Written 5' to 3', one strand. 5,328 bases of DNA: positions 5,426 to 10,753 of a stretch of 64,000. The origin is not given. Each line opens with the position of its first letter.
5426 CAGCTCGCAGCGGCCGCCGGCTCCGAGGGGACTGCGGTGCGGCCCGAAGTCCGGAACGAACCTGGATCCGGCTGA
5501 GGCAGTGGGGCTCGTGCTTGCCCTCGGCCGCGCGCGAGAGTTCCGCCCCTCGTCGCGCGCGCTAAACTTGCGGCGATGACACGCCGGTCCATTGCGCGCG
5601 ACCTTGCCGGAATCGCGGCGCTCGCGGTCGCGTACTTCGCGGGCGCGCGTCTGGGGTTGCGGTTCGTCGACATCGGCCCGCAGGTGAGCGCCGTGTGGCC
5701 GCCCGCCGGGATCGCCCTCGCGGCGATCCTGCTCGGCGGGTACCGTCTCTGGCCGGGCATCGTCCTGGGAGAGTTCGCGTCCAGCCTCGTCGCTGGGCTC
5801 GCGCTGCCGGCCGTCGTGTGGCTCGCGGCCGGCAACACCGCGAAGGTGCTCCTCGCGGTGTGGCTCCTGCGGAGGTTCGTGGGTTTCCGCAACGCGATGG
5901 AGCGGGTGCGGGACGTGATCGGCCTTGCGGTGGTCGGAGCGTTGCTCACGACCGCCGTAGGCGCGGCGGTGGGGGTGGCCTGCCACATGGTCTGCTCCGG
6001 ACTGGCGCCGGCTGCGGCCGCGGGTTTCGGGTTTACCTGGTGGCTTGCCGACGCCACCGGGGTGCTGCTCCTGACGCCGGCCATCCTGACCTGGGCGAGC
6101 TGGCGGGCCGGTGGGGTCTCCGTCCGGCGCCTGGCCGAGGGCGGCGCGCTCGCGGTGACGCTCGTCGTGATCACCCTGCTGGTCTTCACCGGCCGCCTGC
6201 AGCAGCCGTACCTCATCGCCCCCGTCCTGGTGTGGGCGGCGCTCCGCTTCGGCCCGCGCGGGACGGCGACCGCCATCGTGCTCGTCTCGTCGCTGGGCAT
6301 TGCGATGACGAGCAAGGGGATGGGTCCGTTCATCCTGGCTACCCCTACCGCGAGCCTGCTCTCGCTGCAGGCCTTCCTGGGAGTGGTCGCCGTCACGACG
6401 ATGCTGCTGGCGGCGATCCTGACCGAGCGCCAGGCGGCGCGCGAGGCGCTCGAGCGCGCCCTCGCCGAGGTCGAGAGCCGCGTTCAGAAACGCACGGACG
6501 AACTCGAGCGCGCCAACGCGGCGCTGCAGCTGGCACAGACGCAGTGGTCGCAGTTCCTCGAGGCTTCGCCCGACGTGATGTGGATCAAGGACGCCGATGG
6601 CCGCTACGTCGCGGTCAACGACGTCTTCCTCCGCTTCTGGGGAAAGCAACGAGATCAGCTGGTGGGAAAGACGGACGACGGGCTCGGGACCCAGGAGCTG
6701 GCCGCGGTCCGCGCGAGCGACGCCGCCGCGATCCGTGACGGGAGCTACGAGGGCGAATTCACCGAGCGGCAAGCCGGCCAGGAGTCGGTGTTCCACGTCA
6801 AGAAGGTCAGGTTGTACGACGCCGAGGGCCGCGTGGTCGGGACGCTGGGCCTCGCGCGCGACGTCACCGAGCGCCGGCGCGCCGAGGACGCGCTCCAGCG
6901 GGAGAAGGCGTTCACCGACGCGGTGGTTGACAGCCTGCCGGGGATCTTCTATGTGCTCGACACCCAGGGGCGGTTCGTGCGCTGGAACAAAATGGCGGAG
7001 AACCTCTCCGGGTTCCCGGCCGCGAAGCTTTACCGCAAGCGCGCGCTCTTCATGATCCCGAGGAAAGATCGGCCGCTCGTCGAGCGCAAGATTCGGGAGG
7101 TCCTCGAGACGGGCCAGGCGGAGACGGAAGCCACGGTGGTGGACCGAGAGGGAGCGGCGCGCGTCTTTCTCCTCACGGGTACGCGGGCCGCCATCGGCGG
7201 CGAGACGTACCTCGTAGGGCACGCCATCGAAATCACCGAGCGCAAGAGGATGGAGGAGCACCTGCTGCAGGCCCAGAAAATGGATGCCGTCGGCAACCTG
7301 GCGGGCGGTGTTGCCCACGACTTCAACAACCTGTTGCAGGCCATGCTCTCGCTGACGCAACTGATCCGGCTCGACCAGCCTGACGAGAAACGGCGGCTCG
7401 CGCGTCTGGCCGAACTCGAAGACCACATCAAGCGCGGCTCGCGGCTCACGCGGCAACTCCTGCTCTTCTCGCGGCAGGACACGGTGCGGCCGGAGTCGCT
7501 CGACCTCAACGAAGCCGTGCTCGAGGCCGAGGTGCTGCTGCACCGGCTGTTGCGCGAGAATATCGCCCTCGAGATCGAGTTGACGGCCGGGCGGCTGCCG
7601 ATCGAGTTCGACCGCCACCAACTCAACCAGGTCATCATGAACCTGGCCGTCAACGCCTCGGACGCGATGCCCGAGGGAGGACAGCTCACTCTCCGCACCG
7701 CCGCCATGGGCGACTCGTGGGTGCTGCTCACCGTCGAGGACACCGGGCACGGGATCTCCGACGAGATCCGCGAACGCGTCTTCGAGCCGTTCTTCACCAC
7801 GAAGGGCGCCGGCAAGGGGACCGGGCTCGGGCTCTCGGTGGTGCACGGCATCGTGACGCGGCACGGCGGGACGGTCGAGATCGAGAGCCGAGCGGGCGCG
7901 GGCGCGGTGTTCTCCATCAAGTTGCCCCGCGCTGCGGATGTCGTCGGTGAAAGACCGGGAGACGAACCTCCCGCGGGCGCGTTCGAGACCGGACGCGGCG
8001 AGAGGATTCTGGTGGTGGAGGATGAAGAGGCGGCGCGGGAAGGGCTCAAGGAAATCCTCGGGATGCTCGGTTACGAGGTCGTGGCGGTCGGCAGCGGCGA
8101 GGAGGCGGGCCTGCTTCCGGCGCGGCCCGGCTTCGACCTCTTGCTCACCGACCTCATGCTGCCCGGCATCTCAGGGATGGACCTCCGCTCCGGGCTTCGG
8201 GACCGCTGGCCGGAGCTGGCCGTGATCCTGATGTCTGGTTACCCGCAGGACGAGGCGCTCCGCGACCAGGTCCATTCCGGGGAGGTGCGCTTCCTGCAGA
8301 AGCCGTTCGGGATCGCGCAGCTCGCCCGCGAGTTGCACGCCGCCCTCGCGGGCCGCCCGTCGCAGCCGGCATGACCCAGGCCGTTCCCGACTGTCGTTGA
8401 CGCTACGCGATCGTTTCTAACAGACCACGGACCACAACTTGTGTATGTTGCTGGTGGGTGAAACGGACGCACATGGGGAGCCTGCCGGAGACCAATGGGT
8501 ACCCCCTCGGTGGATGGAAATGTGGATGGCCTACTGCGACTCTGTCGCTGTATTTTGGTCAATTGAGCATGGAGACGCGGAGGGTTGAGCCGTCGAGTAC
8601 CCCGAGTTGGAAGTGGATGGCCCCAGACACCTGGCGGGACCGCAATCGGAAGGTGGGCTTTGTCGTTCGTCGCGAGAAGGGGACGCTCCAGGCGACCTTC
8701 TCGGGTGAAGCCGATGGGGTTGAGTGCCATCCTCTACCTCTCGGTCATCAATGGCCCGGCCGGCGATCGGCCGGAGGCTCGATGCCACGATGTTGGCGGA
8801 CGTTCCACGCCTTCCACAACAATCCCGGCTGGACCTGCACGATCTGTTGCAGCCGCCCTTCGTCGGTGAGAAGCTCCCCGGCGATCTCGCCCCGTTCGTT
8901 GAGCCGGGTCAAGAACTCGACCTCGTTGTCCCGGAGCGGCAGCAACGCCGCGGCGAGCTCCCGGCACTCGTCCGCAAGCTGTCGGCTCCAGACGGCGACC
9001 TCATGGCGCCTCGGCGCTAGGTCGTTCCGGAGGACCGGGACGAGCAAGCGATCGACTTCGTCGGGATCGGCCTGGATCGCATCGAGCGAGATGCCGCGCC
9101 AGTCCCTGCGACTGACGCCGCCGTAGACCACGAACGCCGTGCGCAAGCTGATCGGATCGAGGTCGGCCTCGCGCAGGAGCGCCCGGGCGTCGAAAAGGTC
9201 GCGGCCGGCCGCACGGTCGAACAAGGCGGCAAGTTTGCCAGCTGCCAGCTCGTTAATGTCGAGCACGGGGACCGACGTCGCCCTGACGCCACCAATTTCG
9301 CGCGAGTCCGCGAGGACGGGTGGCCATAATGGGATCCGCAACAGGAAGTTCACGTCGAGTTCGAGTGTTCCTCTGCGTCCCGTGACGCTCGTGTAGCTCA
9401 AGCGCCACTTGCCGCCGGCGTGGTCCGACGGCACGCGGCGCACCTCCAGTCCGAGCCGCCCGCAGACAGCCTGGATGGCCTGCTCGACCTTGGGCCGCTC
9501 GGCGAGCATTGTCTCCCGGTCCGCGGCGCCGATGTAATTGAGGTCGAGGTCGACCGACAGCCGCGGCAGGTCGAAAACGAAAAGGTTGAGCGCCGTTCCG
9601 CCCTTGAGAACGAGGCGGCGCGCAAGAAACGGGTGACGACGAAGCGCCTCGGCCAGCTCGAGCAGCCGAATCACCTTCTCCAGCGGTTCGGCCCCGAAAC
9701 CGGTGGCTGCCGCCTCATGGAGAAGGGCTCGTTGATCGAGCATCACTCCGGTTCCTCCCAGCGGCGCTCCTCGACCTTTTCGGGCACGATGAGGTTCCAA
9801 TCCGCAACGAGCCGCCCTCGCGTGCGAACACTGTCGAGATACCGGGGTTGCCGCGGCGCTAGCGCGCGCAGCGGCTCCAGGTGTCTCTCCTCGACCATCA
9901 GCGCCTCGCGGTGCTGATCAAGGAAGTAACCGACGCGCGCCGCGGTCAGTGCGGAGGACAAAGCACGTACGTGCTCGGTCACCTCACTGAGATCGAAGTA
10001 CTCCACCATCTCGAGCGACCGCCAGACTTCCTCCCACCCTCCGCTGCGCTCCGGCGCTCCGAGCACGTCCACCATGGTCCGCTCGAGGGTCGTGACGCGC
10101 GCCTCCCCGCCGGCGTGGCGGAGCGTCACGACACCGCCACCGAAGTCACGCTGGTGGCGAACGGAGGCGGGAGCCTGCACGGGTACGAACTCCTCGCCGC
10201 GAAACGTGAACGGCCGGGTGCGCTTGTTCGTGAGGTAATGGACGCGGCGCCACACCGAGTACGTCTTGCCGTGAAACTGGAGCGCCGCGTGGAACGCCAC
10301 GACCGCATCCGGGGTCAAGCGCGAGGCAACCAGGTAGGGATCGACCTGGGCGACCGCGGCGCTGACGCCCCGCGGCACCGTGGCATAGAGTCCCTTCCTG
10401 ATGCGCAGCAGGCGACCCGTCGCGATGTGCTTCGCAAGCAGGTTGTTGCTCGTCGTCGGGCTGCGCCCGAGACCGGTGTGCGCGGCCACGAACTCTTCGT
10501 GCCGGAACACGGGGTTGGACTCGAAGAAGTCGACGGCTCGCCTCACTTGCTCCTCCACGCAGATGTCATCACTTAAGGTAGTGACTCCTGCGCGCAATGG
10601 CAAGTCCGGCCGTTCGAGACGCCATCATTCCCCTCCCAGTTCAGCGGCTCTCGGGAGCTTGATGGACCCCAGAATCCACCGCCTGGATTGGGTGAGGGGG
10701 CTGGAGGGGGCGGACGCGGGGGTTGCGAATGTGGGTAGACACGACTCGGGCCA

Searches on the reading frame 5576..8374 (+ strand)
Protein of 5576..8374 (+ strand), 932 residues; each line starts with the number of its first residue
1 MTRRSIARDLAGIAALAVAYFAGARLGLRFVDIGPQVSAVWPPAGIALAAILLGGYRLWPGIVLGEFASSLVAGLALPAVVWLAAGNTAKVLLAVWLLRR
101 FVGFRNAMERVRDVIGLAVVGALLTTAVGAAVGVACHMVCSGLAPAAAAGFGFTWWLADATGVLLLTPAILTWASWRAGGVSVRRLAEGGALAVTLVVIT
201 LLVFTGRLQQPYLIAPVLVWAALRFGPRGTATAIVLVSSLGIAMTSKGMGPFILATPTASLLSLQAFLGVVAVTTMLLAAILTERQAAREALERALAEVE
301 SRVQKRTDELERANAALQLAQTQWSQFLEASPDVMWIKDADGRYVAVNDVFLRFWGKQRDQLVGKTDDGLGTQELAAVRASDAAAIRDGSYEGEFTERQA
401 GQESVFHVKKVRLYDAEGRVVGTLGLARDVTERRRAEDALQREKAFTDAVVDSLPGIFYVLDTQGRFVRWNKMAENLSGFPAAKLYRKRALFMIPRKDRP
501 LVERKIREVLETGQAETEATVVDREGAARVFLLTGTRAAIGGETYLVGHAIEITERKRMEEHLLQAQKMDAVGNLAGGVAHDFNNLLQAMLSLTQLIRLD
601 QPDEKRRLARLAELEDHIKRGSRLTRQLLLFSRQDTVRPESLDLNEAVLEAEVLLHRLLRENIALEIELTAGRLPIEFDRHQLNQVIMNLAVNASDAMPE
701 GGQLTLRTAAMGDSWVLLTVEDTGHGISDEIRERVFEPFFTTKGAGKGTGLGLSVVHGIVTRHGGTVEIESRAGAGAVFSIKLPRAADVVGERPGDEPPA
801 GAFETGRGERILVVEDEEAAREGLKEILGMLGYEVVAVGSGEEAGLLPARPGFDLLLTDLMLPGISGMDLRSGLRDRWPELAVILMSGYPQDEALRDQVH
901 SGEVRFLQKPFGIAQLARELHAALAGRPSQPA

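Call 72: search_protein_families(library=pfam, proteins=[window:5576-8374:+], max_evalue=0.0001)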
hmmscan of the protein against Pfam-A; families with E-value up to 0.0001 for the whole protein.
window:5576-8374:+ (932 aa): 8 families
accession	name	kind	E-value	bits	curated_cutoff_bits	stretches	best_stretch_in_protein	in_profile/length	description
PF05231.19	MASE1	-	6.6e-42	144.1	29.8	1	15-286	4-299/299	MASE1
PF08448.16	PAS_4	-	5.9e-29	101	23.1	2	328-435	1-110/110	PAS fold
PF02518.31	HATPase_c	-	6.4e-26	91.4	26.4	1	679-786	2-110/111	Histidine kinase-, DNA gyrase B-, and HSP90-like ATPase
PF00072.30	Response_reg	-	1.4e-19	70.7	30.2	1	811-918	1-108/111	Response regulator receiver domain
PF00989.32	PAS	-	2.7e-14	53.6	22.6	2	323-430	2-113/113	PAS fold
PF13426.13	PAS_9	-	7.5e-12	45.9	27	1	332-432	1-103/103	PAS domain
PF13188.13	PAS_8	-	8e-10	38.7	21.8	0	324-368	3-48/65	PAS domain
PF00512.31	HisKA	-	2.4e-05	24.7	26.9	1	573-635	3-64/66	His Kinase A (phospho-acceptor) domain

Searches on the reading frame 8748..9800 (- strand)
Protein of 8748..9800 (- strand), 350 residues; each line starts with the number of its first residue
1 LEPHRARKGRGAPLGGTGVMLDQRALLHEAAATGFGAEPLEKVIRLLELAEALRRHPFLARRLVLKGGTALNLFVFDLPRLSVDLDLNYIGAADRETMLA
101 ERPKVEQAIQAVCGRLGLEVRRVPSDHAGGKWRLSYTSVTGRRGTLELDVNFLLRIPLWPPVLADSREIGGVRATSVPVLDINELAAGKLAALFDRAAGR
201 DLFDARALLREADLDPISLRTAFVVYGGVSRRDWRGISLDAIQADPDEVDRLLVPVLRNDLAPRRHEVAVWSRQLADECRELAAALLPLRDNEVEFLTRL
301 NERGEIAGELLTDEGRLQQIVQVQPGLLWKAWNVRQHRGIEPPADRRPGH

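Call 72: search_protein_families(library=pfam, proteins=[window:8748-9800:-], max_evalue=0.0001)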
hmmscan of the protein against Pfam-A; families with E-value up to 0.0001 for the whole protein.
window:8748-9800:- (350 aa): 1 family
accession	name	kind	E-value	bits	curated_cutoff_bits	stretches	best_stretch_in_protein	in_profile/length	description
PF08843.17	AbiEii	-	1.1e-31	111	22.5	1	52-246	2-192/238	Nucleotidyl transferase AbiEii toxin, Type IV TA system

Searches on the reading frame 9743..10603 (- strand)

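Call 72: search_protein_families(library=pfam, proteins=[window:9743-10603:-], max_evalue=0.0001)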
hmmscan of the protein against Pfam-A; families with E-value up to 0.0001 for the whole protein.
window:9743-10603:- (286 aa): 1 family
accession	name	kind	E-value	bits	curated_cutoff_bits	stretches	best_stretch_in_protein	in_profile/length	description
PF13338.12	AbiEi_4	-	0.0001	22.8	25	0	22-74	2-47/49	Transcriptional regulator, AbiEi antitoxin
